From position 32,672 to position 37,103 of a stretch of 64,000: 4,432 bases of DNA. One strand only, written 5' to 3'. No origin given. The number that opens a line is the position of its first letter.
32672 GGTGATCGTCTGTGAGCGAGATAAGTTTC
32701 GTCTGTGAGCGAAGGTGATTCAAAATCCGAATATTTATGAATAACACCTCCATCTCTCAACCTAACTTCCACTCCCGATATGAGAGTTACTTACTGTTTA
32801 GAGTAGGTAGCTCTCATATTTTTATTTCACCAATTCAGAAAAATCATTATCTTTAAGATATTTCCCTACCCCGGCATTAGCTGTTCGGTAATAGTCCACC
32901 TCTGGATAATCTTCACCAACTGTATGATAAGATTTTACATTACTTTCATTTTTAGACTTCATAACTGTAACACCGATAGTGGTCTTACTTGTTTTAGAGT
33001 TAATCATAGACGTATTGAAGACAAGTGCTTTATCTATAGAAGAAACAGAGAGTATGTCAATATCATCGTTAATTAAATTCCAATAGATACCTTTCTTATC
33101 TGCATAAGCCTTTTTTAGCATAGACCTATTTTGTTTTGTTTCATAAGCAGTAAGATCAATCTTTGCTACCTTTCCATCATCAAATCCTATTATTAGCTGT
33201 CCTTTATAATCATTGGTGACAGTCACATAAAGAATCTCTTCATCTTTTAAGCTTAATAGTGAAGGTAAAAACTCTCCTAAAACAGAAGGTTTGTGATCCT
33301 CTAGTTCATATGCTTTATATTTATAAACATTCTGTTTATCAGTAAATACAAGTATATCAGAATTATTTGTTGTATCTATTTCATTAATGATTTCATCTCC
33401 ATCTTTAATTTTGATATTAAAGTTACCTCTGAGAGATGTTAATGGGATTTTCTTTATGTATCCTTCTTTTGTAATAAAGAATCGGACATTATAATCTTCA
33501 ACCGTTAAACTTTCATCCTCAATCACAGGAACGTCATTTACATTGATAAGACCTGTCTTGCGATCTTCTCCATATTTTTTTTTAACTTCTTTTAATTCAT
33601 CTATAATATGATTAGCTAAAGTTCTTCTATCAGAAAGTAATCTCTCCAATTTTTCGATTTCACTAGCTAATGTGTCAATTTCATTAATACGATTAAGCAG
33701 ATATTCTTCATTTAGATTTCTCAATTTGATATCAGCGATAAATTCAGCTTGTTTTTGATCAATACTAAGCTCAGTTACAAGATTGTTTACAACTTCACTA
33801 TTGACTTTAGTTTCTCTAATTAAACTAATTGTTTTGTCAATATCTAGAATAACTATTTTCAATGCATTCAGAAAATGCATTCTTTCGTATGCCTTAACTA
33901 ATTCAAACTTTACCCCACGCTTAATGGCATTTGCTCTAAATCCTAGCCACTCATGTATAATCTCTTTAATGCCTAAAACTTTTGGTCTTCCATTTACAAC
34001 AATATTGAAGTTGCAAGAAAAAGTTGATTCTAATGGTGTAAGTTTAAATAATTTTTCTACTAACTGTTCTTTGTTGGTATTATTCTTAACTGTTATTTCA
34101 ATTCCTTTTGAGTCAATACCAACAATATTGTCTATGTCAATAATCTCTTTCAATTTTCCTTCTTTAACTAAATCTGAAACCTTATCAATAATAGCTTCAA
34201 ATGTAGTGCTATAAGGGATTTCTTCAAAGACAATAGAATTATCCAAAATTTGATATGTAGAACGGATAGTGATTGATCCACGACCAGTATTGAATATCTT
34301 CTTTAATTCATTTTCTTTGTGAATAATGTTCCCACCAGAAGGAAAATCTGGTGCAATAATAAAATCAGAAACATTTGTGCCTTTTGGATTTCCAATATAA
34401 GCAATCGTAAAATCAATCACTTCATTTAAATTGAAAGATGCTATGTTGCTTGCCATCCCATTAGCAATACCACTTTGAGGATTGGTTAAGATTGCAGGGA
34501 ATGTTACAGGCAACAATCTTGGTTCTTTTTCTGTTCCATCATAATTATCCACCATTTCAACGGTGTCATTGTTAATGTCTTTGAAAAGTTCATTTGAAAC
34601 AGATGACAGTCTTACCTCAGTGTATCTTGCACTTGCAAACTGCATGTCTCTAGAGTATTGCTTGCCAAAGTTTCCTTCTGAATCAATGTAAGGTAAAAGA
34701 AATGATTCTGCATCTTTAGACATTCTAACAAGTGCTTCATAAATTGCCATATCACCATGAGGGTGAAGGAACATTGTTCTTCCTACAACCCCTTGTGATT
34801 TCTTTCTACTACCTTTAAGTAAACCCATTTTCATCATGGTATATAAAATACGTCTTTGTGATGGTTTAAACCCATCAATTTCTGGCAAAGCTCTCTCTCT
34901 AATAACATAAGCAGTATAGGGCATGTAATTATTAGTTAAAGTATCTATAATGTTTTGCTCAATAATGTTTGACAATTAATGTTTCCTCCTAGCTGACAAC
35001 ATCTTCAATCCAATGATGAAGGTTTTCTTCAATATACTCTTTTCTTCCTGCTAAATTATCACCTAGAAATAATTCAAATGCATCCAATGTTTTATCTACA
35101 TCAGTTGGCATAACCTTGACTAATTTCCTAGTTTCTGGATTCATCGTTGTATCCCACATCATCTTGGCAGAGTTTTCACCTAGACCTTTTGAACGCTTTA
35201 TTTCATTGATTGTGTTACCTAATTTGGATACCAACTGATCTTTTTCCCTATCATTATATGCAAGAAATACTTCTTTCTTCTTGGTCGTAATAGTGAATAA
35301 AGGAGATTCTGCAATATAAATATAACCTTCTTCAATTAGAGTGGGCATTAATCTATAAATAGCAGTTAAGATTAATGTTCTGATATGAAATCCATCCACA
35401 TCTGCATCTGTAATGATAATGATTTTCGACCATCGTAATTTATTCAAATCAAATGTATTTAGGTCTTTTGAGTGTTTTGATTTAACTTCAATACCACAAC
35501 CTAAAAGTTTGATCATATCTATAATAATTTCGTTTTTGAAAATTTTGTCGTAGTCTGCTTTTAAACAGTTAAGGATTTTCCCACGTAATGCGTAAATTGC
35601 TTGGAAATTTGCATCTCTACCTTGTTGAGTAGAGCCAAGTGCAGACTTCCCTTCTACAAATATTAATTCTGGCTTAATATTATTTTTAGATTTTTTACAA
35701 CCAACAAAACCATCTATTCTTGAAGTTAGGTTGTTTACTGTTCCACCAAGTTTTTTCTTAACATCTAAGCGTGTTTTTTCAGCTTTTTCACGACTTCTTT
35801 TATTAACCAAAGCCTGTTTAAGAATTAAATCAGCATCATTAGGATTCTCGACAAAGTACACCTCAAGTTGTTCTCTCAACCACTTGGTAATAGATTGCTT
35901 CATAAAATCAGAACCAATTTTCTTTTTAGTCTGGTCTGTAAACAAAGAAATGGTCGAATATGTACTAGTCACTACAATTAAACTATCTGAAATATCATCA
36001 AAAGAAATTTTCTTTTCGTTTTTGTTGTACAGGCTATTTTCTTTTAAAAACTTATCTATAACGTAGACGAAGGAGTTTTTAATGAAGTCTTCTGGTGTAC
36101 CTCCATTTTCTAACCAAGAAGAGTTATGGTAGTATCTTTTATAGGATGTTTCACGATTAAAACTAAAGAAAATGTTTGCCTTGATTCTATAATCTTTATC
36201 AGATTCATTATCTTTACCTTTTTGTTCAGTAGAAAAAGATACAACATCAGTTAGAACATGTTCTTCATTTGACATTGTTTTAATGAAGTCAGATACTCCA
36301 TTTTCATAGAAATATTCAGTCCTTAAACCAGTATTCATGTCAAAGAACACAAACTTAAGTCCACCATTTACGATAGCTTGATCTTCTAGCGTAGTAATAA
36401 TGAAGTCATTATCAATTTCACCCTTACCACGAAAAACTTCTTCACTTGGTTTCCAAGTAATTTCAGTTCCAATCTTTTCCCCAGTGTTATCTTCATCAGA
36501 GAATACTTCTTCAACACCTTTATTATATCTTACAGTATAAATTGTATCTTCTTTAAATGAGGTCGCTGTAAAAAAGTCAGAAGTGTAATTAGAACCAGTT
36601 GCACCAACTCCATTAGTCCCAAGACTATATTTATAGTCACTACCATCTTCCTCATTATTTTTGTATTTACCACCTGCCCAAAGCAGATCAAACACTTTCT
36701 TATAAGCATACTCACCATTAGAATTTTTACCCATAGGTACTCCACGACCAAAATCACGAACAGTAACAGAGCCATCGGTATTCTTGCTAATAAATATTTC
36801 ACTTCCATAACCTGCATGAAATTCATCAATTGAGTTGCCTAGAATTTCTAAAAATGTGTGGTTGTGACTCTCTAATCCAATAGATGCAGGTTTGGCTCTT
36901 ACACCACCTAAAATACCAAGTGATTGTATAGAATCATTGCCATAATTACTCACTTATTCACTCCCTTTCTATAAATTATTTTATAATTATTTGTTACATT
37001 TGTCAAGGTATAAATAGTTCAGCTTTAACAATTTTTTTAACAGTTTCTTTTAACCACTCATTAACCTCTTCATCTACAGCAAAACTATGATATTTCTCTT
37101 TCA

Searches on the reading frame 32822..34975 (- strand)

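Call 7: search_protein_families(library=pfam, proteins=[window:32822-34975:-])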
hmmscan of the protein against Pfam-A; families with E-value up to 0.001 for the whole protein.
window:32822-34975:- (717 aa): 2 families
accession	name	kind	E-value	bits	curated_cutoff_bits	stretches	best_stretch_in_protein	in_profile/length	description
PF00521.26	DNA_topoisoIV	-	2.9e-119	399.2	31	1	28-462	1-432/432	DNA gyrase/topoisomerase IV, subunit A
PF03989.18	DNA_gyraseA_C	-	0.00035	20.4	27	0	499-530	4-42/48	DNA gyrase C-terminal domain, beta-propeller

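Call 8: search_protein_families(library=phrogs, proteins=[window:32822-34975:-])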
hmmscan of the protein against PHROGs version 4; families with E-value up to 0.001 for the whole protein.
window:32822-34975:- (717 aa): 4 families
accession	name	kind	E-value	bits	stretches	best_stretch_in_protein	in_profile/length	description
phrog_28877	-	DNA, RNA and nucleotide metabolism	1.3e-288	961.7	1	3-714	682-1402/1441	DNA topoisomerase II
phrog_551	-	DNA, RNA and nucleotide metabolism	1.6e-184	616.3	1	2-712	5-701/701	DNA topoisomerase II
phrog_20354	-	DNA, RNA and nucleotide metabolism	4.9e-19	70.1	1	3-136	2-135/142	DNA topoisomerase II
phrog_34787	-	unknown function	3.5e-05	24.9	1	454-496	27-69/72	-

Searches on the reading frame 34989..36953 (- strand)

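Call 7: search_protein_families(library=pfam, proteins=[window:34989-36953:-])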
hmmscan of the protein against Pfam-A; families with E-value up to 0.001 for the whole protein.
window:34989-36953:- (654 aa): 3 families
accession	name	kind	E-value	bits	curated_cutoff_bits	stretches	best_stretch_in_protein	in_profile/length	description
PF00204.31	DNA_gyraseB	-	7e-28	97.7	27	1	219-395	1-171/173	DNA gyrase B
PF00986.26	DNA_gyraseB_C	-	3.1e-19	69.3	29.8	1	584-642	5-63/63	DNA gyrase B subunit, carboxyl terminus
PF01751.28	Toprim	-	2.1e-17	63.5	23.1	1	429-549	1-95/96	Toprim domain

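Call 8: search_protein_families(library=phrogs, proteins=[window:34989-36953:-])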
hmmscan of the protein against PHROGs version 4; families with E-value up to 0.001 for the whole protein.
window:34989-36953:- (654 aa): 4 families
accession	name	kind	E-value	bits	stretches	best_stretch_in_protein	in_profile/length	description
phrog_28877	-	DNA, RNA and nucleotide metabolism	9.9e-219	730.2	1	3-652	2-676/1441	DNA topoisomerase II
phrog_543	-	DNA, RNA and nucleotide metabolism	2.2e-126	423.7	1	32-651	72-646/661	DNA topoisomerase II large subunit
phrog_7229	-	DNA, RNA and nucleotide metabolism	9.4e-22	78.6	1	501-644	28-165/172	DNA topoisomerase II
phrog_12023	-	DNA, RNA and nucleotide metabolism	6e-09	36.5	1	586-651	3-68/71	DNA topoisomerase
